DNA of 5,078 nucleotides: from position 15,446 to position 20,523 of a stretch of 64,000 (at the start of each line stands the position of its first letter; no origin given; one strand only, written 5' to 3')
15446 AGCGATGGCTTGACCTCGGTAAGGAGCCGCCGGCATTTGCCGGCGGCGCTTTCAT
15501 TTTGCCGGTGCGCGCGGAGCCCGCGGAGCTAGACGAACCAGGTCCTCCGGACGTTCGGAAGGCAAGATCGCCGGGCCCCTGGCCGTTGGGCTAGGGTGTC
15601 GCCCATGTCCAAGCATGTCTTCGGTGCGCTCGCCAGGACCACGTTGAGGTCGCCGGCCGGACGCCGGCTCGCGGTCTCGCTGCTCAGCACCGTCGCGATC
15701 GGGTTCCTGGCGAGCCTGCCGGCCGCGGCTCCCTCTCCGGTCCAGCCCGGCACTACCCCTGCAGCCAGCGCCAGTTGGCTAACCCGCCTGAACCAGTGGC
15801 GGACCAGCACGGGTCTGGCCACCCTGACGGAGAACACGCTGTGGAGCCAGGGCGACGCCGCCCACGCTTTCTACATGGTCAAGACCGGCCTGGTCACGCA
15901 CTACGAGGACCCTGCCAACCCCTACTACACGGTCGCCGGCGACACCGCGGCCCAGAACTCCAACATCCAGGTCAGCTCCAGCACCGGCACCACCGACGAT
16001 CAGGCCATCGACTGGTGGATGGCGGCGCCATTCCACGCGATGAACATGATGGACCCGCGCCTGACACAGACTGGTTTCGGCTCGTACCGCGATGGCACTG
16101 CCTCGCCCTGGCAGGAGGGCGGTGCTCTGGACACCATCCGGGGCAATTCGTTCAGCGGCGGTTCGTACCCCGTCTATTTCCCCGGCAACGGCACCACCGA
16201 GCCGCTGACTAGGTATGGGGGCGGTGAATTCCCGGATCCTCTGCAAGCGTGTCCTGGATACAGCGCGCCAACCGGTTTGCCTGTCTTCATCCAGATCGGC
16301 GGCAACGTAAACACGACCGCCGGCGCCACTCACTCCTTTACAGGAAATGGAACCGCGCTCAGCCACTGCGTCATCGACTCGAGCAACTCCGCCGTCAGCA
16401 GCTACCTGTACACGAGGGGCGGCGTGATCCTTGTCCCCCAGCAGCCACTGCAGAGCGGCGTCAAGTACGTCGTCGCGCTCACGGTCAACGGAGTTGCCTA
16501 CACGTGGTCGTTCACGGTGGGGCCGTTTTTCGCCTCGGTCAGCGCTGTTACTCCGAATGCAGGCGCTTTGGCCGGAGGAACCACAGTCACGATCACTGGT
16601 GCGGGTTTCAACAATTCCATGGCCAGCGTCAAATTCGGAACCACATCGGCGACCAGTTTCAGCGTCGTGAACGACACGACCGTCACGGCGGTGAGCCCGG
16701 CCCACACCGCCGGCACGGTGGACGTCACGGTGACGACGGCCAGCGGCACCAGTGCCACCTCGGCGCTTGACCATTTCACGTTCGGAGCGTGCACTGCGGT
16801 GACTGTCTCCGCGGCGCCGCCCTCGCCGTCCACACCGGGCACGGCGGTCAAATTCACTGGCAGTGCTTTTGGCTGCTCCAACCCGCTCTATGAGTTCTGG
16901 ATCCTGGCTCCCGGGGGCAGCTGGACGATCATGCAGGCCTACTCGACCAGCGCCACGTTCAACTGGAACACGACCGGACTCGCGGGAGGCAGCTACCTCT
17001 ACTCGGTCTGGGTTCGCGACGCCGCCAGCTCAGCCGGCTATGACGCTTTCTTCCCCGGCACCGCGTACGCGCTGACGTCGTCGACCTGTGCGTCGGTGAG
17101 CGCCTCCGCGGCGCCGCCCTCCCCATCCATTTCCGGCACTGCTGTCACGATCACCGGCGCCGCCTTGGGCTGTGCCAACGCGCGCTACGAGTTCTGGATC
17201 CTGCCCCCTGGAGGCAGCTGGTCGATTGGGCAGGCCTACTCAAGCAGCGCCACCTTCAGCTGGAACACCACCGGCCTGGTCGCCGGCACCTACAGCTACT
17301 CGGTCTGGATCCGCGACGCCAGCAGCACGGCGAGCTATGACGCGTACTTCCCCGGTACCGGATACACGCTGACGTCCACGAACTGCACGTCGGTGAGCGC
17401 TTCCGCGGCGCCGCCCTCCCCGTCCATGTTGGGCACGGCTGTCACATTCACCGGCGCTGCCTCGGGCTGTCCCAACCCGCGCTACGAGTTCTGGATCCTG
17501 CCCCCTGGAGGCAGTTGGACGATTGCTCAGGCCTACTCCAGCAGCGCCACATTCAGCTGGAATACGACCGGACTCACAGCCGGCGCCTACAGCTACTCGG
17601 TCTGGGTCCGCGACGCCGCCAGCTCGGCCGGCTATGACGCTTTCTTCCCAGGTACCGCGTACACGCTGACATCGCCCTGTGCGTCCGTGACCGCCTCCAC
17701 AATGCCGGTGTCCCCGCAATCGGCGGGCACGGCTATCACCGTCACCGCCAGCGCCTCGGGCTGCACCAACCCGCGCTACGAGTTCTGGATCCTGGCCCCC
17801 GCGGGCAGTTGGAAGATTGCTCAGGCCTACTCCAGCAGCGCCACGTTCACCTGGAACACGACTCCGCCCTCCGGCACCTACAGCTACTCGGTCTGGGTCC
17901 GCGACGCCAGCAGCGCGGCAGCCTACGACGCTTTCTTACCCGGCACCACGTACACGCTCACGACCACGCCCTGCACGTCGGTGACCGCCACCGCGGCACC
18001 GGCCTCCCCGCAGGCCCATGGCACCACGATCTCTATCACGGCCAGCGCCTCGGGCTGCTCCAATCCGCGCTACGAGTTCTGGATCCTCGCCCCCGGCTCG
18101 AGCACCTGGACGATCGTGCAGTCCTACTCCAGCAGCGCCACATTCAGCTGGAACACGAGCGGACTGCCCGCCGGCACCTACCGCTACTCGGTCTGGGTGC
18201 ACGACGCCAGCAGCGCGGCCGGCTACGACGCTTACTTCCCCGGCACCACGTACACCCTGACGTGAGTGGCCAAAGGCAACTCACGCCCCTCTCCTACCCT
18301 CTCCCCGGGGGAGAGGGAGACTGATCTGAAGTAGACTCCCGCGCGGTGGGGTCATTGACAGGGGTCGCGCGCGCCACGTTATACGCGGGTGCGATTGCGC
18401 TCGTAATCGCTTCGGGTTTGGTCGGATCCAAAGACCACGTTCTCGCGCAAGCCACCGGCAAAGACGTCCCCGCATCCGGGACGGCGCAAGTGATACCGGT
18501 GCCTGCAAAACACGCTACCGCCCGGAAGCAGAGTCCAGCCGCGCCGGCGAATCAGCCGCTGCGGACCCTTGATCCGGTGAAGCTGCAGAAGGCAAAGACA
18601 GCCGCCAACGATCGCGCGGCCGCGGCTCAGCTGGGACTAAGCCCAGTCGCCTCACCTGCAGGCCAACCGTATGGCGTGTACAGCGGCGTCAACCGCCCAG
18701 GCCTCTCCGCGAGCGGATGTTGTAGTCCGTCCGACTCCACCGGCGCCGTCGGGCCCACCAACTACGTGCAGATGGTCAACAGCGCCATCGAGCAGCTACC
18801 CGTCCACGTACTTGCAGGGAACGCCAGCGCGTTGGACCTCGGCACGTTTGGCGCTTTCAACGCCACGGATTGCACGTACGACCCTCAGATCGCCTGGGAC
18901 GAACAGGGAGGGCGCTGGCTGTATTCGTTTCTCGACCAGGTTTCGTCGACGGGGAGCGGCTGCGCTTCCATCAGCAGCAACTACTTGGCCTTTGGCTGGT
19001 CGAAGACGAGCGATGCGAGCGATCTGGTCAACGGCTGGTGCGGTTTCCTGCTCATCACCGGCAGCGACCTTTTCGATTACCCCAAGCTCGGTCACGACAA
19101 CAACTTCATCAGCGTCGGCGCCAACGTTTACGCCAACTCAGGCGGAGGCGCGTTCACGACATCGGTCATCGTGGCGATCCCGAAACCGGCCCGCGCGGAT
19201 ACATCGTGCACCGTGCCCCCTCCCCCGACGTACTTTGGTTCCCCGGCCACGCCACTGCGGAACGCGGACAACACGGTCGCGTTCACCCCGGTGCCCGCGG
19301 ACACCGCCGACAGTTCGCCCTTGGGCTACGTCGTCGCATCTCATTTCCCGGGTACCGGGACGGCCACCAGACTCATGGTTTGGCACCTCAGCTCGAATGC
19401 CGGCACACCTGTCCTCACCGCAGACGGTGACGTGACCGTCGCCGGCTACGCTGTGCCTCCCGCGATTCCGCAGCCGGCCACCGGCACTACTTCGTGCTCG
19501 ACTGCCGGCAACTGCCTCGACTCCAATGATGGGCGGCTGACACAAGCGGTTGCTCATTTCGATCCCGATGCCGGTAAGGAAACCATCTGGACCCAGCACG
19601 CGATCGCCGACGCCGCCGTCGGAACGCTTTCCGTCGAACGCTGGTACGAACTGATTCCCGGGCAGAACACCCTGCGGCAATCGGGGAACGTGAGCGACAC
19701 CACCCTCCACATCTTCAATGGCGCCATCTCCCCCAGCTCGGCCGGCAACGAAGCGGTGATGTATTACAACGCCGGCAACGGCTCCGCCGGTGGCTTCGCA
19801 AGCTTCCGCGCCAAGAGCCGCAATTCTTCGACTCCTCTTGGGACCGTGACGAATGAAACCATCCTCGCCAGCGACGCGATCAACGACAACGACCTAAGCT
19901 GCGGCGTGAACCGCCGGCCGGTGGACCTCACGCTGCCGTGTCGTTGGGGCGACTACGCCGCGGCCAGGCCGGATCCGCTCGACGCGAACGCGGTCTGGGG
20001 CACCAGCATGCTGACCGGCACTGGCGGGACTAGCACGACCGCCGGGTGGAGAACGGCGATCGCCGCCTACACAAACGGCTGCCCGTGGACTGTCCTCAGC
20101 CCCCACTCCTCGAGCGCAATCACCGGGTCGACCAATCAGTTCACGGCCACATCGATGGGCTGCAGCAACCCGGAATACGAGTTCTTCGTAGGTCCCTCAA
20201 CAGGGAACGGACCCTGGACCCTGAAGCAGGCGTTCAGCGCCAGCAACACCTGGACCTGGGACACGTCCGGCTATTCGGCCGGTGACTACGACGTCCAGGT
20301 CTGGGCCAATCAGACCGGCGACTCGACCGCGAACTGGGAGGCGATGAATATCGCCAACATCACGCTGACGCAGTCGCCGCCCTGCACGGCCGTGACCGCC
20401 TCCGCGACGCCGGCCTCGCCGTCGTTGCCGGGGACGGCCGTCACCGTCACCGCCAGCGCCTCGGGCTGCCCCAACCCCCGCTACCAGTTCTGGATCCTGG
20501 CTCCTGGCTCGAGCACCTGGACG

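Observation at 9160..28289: Eight secreted proteins with unrelated catalytic or propeller heads share one C-terminal stalk of a ~97-aa two-cysteine repeat (40 copies)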

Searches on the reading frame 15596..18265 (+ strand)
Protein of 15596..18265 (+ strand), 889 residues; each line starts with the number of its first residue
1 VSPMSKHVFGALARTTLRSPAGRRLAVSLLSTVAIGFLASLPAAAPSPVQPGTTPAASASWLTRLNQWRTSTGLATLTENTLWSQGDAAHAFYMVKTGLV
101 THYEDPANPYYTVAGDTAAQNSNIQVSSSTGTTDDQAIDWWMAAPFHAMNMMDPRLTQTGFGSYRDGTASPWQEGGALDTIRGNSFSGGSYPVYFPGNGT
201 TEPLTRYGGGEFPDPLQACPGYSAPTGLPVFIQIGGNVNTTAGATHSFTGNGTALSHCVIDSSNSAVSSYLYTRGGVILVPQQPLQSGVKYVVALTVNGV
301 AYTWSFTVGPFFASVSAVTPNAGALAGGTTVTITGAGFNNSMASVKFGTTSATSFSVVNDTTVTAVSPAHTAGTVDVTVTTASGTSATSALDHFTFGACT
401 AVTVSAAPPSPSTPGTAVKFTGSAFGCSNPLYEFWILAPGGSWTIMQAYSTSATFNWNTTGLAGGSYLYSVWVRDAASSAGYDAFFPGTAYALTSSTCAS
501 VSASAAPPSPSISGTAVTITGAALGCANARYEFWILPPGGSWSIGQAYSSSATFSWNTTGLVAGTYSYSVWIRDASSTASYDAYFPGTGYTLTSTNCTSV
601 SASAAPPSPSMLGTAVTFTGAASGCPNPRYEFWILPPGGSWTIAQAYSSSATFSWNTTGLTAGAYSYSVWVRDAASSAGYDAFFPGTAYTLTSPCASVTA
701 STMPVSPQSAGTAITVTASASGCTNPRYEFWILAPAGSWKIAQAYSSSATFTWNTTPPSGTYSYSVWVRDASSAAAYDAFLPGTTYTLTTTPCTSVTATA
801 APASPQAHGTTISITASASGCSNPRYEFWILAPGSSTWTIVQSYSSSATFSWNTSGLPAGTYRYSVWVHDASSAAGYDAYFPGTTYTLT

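Call 4: search_protein_families(library=pfam, proteins=[window:15596-18265:+], max_evalue=0.01)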
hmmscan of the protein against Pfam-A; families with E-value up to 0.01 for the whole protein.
window:15596-18265:+ (889 aa): 5 families
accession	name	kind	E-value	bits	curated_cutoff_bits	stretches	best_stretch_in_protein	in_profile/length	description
PF07495.19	Y_Y_Y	-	6e-16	58.5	26.6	0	724-779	6-57/65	Y_Y_Y domain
PF01833.30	TIG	-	4.4e-14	52.7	20.9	1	314-396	2-84/84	IPT/TIG domain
PF00188.32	CAP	-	1.7e-08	35.7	21.1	1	63-168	2-107/117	Cysteine-rich secretory protein family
PF05409.19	Peptidase_C30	-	2.8e-08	33.8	25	0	610-658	52-100/288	Coronavirus endopeptidase C30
PF17957.7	Big_7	-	0.0043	18.1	24.1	0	800-866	6-70/70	Bacterial Ig domain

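Call 6: search_protein_families(library=ncbifam, proteins=[window:15596-18265:+], max_evalue=0.01)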
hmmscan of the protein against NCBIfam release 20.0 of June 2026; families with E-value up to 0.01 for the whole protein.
window:15596-18265:+ (889 aa): 1 family
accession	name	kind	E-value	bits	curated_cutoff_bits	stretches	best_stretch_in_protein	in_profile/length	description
NF010681.0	PRK14081.1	equivalog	1.9e-29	102.3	842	3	705-879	299-467/667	triple tyrosine motif-containing protein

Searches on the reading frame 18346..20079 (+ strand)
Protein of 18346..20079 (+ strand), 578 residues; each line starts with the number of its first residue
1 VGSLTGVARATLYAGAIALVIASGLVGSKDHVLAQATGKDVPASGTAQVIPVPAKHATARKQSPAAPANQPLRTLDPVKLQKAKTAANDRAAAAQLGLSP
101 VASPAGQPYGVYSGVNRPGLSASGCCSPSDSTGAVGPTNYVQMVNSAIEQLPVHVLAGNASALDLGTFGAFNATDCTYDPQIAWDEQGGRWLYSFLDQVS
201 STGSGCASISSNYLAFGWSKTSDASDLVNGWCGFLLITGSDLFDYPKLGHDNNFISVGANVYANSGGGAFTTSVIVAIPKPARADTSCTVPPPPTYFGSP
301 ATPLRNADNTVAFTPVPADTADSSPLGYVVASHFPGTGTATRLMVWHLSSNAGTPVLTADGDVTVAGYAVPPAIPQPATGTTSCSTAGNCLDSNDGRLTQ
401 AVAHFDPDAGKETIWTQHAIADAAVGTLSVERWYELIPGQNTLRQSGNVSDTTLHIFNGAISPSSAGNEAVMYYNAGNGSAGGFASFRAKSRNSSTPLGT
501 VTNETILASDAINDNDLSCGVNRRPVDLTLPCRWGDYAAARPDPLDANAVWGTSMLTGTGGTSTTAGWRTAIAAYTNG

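Call 30: search_solved_structures(query=window:18346-20079:+, max_evalue=1)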
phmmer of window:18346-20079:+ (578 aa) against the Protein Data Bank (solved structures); distinct sequences matched with E-value up to 1: 0.

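Call 65: find_homologous_proteins(query=window:18634-20079:+, max_evalue=0.00001)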
Query window:18634-20079:+ (482 aa): 1281 proteins with E <= 0.00001 among 8000 candidates; the best 120 are listed.
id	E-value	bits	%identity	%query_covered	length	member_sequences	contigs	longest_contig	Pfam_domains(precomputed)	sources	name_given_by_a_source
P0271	2.0e-126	441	53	84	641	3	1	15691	PF07495.20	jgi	-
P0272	1.4e-116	408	47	98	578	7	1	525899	-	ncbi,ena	-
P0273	9.1e-111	389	47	95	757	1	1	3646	-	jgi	-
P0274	9.8e-111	389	49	93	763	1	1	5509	PF00041.28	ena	-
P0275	1.5e-110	389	47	93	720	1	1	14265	-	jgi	jgi:hypothetical protein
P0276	4.7e-110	387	48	93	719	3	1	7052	-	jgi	jgi:hypothetical protein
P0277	8.9e-110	386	49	93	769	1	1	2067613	PF00041.28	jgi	jgi:Fibronectin type III domain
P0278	1.2e-109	386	47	95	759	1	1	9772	-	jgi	-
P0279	3.1e-109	384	49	93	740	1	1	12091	-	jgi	jgi:hypothetical protein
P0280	9.2e-109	383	50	93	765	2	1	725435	PF00041.28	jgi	jgi:hypothetical protein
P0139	9.7e-109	383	81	43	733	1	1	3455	PF17957.8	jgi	jgi:hypothetical protein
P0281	9.8e-109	383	49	92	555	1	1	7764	-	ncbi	-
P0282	9.9e-109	383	45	93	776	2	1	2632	-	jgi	jgi:Predicted membrane protein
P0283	1.1e-108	382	48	93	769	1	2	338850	PF00041.28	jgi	jgi:hypothetical protein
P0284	3.4e-108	381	49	93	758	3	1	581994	PF00041.28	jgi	jgi:Fibronectin type III domain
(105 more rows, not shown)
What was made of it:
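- Other lineages attach fn3, Big_2 or PKD tails to the same g4-type head (call 65).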

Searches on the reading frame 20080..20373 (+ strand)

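Call 5: search_protein_families(library=pfam, proteins=[window:20080-20373:+], max_evalue=10)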
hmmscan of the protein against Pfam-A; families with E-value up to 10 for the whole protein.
seq(98 aa): 1 family
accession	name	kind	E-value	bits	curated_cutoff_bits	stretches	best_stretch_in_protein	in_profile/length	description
PF17957.7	Big_7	-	8.8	7.5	24.1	1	6-74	6-70/70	Bacterial Ig domain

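Call 56: search_protein_families(library=ncbifam, proteins=[window:20080-20373:+], max_evalue=1)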
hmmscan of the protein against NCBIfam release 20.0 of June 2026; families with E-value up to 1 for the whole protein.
seq(98 aa): 1 family
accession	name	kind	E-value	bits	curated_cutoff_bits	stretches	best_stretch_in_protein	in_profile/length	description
NF010681.0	PRK14081.1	equivalog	0.02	13.1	842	1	18-77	594-648/667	triple tyrosine motif-containing protein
